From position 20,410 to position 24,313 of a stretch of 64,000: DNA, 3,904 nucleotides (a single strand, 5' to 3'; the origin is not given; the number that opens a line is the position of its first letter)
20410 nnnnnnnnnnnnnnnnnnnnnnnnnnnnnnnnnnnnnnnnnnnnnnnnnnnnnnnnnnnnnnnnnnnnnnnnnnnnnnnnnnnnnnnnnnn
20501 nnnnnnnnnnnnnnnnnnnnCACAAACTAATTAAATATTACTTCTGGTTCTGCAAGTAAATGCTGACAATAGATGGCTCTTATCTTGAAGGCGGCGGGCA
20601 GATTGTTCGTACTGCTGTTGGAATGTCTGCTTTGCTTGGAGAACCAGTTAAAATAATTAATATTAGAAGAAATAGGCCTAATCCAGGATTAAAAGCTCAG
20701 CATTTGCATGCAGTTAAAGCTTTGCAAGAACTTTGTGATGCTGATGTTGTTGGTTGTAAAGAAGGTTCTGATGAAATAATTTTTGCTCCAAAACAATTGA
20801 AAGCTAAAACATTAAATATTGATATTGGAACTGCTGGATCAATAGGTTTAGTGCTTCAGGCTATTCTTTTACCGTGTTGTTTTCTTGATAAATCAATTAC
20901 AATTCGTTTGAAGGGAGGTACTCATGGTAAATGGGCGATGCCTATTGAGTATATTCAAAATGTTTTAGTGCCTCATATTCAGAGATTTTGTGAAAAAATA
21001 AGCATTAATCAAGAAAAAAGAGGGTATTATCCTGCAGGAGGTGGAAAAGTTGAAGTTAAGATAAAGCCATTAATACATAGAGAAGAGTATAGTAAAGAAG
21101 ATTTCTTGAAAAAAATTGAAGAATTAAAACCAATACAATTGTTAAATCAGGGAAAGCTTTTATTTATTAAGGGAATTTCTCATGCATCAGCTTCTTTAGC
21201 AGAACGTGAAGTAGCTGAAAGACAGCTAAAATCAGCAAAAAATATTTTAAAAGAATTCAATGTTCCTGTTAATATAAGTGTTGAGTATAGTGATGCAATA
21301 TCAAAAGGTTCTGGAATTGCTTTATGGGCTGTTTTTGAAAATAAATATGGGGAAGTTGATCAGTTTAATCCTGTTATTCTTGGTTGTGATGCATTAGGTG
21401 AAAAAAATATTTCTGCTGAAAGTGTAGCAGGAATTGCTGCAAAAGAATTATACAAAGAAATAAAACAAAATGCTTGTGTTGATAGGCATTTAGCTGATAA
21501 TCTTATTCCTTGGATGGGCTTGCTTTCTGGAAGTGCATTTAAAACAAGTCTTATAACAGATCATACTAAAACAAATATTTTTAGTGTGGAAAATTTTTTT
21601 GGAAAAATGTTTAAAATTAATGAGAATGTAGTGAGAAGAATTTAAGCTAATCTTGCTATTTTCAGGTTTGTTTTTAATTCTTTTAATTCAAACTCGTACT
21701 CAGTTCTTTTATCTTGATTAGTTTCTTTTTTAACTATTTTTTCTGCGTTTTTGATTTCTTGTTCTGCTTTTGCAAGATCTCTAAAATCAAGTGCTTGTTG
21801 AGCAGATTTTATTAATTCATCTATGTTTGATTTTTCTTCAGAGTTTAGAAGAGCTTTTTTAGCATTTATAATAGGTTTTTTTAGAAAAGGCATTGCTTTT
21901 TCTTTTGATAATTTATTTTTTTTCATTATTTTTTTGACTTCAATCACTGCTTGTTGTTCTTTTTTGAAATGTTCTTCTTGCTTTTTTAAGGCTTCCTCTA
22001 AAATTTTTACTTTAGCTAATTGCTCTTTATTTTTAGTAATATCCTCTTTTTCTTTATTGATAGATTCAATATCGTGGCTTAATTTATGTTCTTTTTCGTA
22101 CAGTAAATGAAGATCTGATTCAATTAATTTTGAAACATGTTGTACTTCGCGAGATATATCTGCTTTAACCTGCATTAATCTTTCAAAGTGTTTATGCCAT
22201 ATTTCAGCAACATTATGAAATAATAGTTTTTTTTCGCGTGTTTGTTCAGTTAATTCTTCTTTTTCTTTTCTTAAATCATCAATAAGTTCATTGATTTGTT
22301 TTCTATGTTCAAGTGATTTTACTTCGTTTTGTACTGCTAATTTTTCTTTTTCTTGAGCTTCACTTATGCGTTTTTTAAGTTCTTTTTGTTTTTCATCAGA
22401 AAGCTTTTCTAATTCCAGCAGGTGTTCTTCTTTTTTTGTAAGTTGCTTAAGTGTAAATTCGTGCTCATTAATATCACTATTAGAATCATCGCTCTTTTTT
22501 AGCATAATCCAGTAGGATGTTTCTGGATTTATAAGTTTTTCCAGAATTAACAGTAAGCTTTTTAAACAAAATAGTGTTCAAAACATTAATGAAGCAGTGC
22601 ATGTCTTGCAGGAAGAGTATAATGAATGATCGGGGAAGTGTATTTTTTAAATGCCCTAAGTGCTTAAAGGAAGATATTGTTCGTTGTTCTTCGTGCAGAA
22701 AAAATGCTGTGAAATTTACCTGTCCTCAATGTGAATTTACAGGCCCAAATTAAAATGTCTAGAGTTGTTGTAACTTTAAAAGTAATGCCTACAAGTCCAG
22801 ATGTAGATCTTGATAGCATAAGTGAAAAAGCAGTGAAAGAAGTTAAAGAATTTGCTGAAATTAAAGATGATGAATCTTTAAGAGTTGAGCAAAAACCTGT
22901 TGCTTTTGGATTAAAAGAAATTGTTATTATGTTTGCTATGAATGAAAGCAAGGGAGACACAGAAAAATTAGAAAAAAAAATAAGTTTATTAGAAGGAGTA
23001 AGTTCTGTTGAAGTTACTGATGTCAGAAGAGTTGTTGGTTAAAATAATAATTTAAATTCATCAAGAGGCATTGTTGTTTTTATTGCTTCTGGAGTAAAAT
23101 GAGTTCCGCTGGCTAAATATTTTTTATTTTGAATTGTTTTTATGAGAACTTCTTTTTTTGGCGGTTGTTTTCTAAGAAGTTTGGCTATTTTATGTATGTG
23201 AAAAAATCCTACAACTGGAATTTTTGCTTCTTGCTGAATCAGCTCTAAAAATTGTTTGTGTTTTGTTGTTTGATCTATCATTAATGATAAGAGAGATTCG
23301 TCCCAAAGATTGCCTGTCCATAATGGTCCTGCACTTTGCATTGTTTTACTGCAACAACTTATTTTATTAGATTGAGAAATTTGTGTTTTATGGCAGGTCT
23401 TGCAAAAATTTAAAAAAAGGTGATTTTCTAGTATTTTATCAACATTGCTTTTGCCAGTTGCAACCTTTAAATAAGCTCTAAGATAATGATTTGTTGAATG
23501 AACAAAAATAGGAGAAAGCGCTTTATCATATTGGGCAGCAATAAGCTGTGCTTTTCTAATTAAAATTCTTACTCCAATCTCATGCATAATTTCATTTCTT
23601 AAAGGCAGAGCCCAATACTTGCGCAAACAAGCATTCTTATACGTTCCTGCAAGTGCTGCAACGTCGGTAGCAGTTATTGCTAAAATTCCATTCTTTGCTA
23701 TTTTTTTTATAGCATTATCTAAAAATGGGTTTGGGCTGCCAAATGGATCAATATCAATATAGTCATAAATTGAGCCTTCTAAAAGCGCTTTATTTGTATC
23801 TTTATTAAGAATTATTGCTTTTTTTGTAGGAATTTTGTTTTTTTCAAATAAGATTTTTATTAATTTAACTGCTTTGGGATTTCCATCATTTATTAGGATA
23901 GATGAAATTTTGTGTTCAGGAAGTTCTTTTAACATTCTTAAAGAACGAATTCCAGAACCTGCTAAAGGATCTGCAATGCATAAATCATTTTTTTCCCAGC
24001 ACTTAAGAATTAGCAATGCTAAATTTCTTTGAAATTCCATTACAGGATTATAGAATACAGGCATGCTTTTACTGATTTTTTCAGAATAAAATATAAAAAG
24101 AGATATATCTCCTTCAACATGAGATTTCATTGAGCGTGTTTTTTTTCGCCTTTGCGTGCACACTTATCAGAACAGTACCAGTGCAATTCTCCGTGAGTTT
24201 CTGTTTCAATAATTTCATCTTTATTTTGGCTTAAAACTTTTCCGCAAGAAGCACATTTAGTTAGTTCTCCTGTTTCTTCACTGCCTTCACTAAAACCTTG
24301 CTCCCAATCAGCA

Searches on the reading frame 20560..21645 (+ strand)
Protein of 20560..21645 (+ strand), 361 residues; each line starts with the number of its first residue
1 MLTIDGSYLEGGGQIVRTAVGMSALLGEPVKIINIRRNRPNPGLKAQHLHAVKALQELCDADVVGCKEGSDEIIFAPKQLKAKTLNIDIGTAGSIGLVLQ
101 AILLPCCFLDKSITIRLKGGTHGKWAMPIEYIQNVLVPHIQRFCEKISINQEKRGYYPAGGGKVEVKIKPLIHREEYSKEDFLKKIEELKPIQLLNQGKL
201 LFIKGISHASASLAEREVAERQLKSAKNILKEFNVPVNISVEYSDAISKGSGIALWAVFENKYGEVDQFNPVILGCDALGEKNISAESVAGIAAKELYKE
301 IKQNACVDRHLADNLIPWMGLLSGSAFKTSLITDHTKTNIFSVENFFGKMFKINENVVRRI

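Call 47: search_protein_families(library=pfam, proteins=[window:20560-21645:+], max_evalue=0.001)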
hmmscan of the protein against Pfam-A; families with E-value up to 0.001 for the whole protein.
window:20560-21645:+ (361 aa): 2 families
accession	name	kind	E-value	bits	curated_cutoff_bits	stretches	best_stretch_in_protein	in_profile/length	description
PF01137.26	RTC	-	8.5e-76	254.4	27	1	8-353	1-221/221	RNA 3'-terminal phosphate cyclase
PF05189.18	RTC_insert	-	2.6e-16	60.4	23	1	196-302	2-102/102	RNA 3'-terminal phosphate cyclase (RTC), insert domain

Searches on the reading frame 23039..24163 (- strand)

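Call 47: search_protein_families(library=pfam, proteins=[window:23039-24163:-], max_evalue=0.001)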
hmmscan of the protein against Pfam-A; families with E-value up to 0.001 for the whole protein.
window:23039-24163:- (374 aa): 2 families
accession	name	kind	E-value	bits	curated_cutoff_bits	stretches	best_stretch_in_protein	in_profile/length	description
PF02005.22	TRM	-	4.4e-98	329.4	27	1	29-370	13-371/376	N2,N2-dimethylguanosine tRNA methyltransferase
PF06061.16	Baculo_ME53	-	0.00016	21.4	25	1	170-273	190-293/343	Baculoviridae ME53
